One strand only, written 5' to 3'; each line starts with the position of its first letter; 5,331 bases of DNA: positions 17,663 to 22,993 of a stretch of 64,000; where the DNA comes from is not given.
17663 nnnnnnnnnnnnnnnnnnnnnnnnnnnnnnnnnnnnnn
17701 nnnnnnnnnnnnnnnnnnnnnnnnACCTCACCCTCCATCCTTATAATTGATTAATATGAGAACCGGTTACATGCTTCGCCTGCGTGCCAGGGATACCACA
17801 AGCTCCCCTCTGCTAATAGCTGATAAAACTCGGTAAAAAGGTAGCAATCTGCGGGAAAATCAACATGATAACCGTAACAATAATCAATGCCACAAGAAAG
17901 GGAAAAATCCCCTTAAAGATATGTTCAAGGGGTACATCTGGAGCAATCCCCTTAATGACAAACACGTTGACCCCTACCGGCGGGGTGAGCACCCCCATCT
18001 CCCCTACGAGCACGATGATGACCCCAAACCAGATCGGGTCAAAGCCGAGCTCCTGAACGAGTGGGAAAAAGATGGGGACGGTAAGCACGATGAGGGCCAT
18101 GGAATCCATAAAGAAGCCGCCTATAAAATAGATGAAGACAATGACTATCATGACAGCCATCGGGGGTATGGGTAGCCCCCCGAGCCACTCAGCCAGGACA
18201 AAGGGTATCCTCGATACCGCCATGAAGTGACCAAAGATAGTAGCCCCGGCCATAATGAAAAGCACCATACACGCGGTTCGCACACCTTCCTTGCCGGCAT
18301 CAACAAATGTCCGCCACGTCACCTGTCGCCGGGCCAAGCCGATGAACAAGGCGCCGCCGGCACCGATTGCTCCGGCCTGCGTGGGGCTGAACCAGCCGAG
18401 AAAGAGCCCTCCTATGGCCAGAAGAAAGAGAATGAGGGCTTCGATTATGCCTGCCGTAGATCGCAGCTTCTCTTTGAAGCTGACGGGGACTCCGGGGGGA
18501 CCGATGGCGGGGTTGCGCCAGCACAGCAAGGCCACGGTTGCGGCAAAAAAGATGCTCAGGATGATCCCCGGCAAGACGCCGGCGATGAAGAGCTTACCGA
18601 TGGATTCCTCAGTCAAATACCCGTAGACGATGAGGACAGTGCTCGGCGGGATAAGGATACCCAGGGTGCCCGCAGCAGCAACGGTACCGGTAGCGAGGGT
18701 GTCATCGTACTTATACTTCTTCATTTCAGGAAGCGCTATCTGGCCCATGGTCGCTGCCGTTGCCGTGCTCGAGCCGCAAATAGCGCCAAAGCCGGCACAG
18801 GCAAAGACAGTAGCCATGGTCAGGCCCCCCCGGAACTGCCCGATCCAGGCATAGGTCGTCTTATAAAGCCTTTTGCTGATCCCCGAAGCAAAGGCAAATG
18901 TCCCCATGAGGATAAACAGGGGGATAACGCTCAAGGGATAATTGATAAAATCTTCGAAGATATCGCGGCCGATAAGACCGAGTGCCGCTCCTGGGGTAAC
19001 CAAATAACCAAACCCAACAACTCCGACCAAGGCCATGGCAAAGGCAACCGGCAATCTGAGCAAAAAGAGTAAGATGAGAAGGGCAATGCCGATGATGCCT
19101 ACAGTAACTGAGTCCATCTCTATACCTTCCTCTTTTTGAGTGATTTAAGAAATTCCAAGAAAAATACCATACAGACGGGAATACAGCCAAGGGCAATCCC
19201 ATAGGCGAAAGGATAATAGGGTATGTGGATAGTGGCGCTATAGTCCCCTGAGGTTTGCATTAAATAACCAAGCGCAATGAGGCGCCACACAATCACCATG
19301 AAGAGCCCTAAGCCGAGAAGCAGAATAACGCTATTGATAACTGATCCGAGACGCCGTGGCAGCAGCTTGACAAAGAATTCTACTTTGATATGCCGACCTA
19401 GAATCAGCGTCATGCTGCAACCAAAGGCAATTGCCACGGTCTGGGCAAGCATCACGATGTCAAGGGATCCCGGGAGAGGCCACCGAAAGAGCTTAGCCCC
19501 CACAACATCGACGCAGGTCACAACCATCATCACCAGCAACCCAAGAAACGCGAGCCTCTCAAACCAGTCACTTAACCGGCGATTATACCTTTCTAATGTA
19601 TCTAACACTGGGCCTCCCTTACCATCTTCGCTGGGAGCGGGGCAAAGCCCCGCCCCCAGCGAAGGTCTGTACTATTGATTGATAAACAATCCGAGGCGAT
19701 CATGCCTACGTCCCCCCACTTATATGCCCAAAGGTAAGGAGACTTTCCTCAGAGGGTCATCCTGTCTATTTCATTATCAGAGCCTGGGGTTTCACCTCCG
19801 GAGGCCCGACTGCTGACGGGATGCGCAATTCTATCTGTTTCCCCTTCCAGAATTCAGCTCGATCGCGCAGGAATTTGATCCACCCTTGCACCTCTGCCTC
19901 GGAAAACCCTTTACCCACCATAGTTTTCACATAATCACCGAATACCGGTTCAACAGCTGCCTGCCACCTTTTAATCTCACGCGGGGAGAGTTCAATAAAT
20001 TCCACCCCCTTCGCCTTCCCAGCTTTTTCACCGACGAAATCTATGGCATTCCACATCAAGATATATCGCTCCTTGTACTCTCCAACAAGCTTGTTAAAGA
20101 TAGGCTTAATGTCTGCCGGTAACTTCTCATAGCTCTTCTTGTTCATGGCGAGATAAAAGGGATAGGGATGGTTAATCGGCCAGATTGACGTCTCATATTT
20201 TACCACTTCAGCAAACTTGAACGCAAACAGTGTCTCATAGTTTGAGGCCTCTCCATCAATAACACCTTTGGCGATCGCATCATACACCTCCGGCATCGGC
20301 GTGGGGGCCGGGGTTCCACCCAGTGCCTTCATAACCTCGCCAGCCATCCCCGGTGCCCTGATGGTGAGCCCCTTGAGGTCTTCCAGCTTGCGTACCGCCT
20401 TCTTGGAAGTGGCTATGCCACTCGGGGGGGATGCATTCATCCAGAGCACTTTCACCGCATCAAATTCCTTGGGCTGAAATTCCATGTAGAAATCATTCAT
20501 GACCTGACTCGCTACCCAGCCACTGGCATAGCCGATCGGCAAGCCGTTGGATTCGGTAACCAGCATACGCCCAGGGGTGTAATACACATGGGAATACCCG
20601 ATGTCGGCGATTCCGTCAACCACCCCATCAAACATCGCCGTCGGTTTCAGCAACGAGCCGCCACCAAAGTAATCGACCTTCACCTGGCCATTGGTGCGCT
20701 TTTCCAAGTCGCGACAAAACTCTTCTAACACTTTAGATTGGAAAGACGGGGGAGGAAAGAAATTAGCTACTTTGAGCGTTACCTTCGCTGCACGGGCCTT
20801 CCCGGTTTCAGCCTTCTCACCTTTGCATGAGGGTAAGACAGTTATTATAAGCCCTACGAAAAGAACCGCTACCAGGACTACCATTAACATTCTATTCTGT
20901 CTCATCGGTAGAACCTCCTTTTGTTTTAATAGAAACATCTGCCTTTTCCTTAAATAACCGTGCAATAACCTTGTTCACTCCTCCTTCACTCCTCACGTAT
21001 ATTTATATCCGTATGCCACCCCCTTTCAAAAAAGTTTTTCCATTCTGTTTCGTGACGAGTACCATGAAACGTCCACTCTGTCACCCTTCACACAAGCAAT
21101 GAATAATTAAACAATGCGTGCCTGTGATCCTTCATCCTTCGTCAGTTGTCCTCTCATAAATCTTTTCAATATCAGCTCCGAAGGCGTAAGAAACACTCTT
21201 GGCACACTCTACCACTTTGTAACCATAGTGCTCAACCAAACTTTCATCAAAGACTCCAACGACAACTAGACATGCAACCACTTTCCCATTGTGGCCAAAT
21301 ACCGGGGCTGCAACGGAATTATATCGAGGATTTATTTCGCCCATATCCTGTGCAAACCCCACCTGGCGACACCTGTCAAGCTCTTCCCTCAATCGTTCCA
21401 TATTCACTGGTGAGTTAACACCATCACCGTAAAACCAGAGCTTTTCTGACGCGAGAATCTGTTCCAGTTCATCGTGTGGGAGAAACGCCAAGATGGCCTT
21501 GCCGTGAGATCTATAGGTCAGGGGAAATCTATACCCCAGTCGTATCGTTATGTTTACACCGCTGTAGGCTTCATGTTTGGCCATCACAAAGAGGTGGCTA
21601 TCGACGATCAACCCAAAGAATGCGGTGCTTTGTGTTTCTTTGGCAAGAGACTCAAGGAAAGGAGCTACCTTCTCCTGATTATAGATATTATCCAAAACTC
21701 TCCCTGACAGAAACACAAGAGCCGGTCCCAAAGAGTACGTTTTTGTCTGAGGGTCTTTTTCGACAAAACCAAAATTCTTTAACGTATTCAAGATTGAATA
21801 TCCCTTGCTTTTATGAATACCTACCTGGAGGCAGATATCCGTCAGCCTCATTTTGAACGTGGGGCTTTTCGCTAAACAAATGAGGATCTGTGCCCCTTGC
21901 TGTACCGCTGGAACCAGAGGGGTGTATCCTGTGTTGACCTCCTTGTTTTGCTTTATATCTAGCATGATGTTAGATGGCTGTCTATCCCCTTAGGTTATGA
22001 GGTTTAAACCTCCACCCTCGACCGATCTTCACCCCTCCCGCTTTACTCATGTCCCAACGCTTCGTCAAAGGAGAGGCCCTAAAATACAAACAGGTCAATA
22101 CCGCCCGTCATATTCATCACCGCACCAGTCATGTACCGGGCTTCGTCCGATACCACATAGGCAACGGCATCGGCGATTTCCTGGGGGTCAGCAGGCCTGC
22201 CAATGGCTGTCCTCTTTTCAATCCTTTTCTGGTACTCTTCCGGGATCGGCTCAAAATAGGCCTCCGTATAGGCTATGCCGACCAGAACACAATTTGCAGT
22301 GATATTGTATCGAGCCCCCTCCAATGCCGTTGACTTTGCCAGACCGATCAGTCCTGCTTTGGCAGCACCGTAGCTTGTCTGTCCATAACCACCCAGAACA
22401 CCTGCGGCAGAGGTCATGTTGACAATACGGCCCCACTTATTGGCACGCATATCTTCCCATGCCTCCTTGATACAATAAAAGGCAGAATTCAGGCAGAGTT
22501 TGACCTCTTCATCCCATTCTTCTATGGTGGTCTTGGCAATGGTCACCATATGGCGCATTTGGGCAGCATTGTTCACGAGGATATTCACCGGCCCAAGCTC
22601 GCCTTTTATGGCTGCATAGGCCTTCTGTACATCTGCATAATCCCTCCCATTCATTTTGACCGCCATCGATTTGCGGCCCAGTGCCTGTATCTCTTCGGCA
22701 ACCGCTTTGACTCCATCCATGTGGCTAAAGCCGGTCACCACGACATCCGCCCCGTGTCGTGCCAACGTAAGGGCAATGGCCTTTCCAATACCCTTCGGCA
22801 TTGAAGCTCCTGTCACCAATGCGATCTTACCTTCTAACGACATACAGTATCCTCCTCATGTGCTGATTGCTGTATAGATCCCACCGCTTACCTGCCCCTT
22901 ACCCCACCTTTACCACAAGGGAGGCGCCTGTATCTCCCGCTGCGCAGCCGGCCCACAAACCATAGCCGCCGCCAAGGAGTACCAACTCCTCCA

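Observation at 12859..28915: ~16 kb corrinoid-methyltransferase catabolic island: an MtvABC-like O-demethylase operon, a RamA activase and a second UroD/corrinoid pair flanking an aryl-CoA ligase / TRAP / thiolase module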

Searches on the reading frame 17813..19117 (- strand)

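Call 3: search_protein_families(library=pfam, proteins=[window:17813-19117:-])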
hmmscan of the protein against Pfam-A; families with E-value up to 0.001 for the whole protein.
window:17813-19117:- (434 aa): 1 family
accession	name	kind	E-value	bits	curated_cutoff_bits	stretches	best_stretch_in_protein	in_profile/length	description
PF06808.19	DctM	-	8.3e-98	328.4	23.8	1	12-424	2-413/413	Tripartite ATP-independent periplasmic transporter, DctM component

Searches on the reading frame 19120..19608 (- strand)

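Call 3: search_protein_families(library=pfam, proteins=[window:19120-19608:-])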
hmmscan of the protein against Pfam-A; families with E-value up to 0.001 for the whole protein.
window:19120-19608:- (162 aa): 1 family
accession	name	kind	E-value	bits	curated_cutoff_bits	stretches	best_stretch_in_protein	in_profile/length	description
PF04290.18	DctQ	-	1.1e-17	64.6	28.3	1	27-157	1-130/132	Tripartite ATP-independent periplasmic transporters, DctQ component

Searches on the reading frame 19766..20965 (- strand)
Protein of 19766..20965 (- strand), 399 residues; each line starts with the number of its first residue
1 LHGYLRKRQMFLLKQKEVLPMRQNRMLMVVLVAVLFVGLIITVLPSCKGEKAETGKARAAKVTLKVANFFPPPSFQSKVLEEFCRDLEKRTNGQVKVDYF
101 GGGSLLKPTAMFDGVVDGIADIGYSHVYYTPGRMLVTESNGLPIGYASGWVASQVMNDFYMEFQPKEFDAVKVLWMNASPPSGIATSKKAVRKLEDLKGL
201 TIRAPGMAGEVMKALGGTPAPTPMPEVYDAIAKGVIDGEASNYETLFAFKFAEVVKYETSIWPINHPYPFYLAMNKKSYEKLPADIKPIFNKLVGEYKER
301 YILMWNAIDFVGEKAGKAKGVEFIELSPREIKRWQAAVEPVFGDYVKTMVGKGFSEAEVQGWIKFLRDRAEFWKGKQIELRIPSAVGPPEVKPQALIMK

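Call 3: search_protein_families(library=pfam, proteins=[window:19766-20965:-])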
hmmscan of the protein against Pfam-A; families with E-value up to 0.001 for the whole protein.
window:19766-20965:- (399 aa): 1 family
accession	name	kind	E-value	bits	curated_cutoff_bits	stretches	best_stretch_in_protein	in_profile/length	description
PF03480.18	DctP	-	8.9e-44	150.4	23.4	1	71-344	6-281/286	Bacterial extracellular solute-binding protein, family 7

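Call 5: search_protein_families(library=ncbifam, proteins=[window:19766-20965:-], max_evalue=0.01)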
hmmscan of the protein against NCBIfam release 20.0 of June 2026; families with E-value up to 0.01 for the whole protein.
window:19766-20965:- (399 aa): 2 families
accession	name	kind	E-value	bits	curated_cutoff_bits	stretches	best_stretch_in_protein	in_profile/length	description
NF037995.1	TRAP_S1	subfamily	7.3e-26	91.1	50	2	151-334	91-271/271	TRAP transporter substrate-binding protein DctP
TIGR00787.1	dctP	subfamily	2.8e-24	86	175.05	1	75-299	10-236/257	DctP family TRAP transporter solute-binding subunit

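Call 20: search_solved_structures(query=window:19766-20965:-, max_evalue=0.001)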
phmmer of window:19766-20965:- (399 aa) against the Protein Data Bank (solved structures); distinct sequences matched with E-value up to 0.001: 100 (the best 60 are shown).
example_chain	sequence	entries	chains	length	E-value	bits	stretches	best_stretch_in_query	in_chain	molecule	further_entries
4n6d_A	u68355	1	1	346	8.2e-50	173.1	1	57-370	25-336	TRAP dicarboxylate transporter-DctP subunit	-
4pgn_A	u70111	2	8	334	8.5e-42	146.7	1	61-358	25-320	Extracellular solute-binding protein, family 7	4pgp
4nap_A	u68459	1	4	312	9e-42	146.6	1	61-359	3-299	Extracellular solute-binding protein, family 7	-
5i5p_A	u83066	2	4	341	1.2e-30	110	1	59-357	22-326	TRAP TRANSPORTER SOLUTE BINDING PROTEIN | TRAP solute Binding Protein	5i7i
7nr2_AAA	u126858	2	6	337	2e-30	109.3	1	61-355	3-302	TRAP dicarboxylate transporter, DctP subunit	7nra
5iga_A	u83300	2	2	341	1.1e-29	106.9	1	59-357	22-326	TRAP TRANSPORTER SOLUTE BINDING PROTEIN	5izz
5im2_A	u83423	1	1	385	8.9e-26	94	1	57-356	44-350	Twin-arginine translocation pathway signal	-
7nqg_AAA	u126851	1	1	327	1.7e-25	93.1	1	62-360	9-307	TrapT family, dctP subunit, C4-dicarboxylate periplasmic binding protein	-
7nsw_AAA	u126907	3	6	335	1e-24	90.4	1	59-354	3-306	TRAP dicarboxylate transporter-DctP subunit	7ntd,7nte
7nrr_AAA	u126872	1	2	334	1.2e-24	90.2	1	60-354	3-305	TRAP dicarboxylate transporter-DctP subunit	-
4p56_A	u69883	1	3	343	2.4e-22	82.6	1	62-324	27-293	Putative extracellular solute-binding protein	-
4mco_A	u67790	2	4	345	1.1e-19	73.9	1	63-345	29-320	TRAP dicarboxylate transporter-DctP subunit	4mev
4xfe_A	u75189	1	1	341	1.3e-18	70.3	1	64-344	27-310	TRAP dicarboxylate transporter subunit DctP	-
4p47_A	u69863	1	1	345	1.6e-18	70.1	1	56-347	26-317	TRAP dicarboxylate transporter, DctP subunit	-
4mnp_A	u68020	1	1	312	3.6e-16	62.3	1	76-349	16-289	N-acetylneuraminate-binding protein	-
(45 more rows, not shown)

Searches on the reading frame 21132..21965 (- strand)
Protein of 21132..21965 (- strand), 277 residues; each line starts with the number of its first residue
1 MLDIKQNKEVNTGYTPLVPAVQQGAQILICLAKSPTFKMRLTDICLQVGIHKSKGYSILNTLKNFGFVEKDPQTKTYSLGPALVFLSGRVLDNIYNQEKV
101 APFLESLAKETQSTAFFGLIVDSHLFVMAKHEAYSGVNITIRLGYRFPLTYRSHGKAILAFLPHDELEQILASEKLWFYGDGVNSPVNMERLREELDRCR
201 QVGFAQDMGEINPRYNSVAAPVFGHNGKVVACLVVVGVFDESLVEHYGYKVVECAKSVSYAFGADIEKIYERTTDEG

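Call 3: search_protein_families(library=pfam, proteins=[window:21132-21965:-])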
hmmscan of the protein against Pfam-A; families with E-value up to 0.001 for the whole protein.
window:21132-21965:- (277 aa): 2 families
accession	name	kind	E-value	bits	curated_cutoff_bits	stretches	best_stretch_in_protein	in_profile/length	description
PF01614.24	IclR_C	-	2.1e-23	83.2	24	1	98-259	11-173/174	Bacterial transcriptional regulator IclR C-terminal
PF09339.16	HTH_IclR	-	1.5e-07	31.5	22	1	21-72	2-52/52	IclR helix-turn-helix domain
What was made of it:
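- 21132..21965 (-): IclR-family regulator. HTH_IclR plus IclR_C (call 3).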

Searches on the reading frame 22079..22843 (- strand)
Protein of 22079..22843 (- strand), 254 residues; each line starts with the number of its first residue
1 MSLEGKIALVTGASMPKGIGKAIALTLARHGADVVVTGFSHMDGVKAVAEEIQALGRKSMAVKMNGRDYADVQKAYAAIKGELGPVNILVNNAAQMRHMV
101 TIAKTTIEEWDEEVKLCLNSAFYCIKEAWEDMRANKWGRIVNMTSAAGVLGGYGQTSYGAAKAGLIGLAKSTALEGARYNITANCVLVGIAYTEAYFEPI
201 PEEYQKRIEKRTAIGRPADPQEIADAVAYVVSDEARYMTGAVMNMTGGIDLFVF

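Call 3: search_protein_families(library=pfam, proteins=[window:22079-22843:-])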
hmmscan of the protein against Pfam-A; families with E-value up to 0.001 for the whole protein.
window:22079-22843:- (254 aa): 3 families
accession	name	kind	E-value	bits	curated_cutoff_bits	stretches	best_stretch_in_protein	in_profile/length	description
PF13561.12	adh_short_C2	-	1.7e-50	172.2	27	1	12-249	1-235/236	Enoyl-(Acyl carrier protein) reductase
PF00106.31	adh_short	-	3.5e-45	154.3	26.6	1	6-194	1-185/195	short chain dehydrogenase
PF08659.16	KR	-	1.4e-11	45.1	22.6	1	9-176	4-167/180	KR domain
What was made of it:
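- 22079..22843 (-): SDR oxidoreductase (3-oxoacyl/3-hydroxyacyl type); role unresolved. adh_short_C2 E 1.7e-50 (call 3).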

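Call 5: search_protein_families(library=ncbifam, proteins=[window:22079-22843:-], max_evalue=0.01)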
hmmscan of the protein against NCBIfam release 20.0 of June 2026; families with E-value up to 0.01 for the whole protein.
window:22079-22843:- (254 aa): 227 families (the best 25 are shown)
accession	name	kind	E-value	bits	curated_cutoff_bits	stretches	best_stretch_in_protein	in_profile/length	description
TIGR01830.1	3oxo_ACP_reduc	equivalog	7.7e-60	202.6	297.75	1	8-249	1-238/239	3-oxoacyl-[acyl-carrier-protein] reductase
NF004198.0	PRK05653.1-3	equivalog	4.5e-55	186.8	296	1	2-249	4-246/248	3-oxoacyl-ACP reductase FabG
NF009466.0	PRK12826.1-2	subfamily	6.2e-55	186.3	222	1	6-249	4-244/248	3-oxoacyl-ACP reductase FabG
NF009464.0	PRK12824.1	subfamily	1.4e-54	185.3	269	1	6-249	3-242/245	3-oxoacyl-ACP reductase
TIGR01829.1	AcAcCoA_reduct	subfamily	2.5e-54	184.5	302.1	1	6-249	1-240/242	acetoacetyl-CoA reductase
NF004197.0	PRK05653.1-1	equivalog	7.1e-53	179.8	332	1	2-249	4-246/249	3-oxoacyl-ACP reductase FabG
NF005559.1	PRK07231.1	subfamily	1.4e-50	172.2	215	1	3-249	2-247/249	glucose 1-dehydrogenase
NF004199.0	PRK05653.1-4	equivalog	9e-50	169.5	301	1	1-249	1-245/247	3-oxoacyl-ACP reductase FabG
NF009093.0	PRK12429.1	subfamily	1.7e-49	168.5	258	1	1-248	1-255/259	3-hydroxybutyrate dehydrogenase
NF004200.0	PRK05653.1-5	equivalog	1.5e-47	162.2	273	1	7-249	4-241/242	3-oxoacyl-ACP reductase FabG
NF005446.0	PRK07035.1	equivalog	3.8e-47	160.7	373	1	2-249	8-253/255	SDR family oxidoreductase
TIGR01963.1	PHB_DH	subfamily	1.3e-45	155.7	307.05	1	6-248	2-251/255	3-hydroxybutyrate dehydrogenase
NF053542.1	FlxB_rubin_SDR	equivalog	3.3e-45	154.7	340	1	6-249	1-239/239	flexirubin biosynthesis SDR family reductase FlxB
NF052558.1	MBtsdlDhBudC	equivalog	1e-44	153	270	1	4-249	2-241/250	meso-2,3-butanediol dehydrogenase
NF053807.1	RhamDHLra1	equivalog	3.9e-44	151.2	400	1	3-249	2-247/252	L-rhamnose 1-dehydrogenase Lra1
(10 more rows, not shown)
